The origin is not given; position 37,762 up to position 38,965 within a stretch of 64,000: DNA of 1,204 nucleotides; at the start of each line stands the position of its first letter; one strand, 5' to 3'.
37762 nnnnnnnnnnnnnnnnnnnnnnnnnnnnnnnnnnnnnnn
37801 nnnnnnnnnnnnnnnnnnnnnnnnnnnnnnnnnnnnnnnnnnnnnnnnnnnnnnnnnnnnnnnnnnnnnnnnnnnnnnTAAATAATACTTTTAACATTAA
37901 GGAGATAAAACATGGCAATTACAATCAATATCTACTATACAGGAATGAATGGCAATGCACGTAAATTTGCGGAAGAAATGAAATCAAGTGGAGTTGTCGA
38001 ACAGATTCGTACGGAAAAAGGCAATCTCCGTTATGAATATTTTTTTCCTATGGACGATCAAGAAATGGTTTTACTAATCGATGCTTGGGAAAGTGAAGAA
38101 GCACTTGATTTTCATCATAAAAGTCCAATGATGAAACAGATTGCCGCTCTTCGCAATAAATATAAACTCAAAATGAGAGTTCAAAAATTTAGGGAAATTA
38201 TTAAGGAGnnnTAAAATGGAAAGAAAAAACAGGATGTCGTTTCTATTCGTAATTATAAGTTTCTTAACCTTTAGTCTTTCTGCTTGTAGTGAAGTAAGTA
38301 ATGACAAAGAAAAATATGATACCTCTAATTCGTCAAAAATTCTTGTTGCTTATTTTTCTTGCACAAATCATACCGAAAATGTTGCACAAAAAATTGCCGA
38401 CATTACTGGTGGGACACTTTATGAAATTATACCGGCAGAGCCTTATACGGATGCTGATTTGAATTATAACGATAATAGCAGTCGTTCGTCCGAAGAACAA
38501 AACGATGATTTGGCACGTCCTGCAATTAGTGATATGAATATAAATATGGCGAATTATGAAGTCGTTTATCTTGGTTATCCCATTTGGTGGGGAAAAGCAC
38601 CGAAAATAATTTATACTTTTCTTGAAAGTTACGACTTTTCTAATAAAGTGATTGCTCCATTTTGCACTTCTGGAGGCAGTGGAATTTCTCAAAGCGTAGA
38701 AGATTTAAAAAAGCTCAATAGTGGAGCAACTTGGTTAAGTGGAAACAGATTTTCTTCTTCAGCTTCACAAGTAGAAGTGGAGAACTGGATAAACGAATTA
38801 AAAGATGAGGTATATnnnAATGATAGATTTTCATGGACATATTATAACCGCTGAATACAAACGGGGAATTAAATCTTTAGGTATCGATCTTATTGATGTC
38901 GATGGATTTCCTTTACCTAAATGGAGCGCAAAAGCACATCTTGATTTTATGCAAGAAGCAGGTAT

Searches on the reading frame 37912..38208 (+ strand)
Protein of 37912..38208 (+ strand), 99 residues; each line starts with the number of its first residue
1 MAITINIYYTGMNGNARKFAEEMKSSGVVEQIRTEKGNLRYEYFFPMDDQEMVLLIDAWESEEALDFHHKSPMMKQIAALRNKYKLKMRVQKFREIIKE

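Call 7: search_protein_families(library=pfam, proteins=[window:37912-38208:+], max_evalue=0.01)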
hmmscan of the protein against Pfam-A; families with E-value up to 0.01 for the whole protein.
window:37912-38208:+ (99 aa): 1 family
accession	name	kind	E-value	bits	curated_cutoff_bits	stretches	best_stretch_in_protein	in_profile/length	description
PF03992.22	ABM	-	3.1e-13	50.1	23.1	1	3-79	2-77/78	Antibiotic biosynthesis monooxygenase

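Call 8: search_protein_families(library=padloc, proteins=[window:37912-38208:+], max_evalue=0.001)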
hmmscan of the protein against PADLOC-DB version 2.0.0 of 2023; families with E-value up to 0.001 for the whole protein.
window:37912-38208:+ (99 aa): 0 families

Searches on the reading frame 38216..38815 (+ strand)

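Call 7: search_protein_families(library=pfam, proteins=[window:38216-38815:+], max_evalue=0.01)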
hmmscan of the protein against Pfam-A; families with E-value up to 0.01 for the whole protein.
window:38216-38815:+ (200 aa): 3 families
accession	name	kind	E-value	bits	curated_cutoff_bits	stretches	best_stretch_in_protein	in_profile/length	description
PF12682.12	Flavodoxin_4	-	2.3e-55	186.8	24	1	41-194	1-154/155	Flavodoxin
PF12641.12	Flavodoxin_3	-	0.0002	21.6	27.5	0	104-160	31-85/160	Flavodoxin domain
PF12724.12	Flavodoxin_5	-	0.0099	16.6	27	0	108-153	38-85/145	Flavodoxin domain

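Call 8: search_protein_families(library=padloc, proteins=[window:38216-38815:+], max_evalue=0.001)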
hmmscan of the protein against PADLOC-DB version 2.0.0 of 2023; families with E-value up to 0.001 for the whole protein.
window:38216-38815:+ (200 aa): 0 families
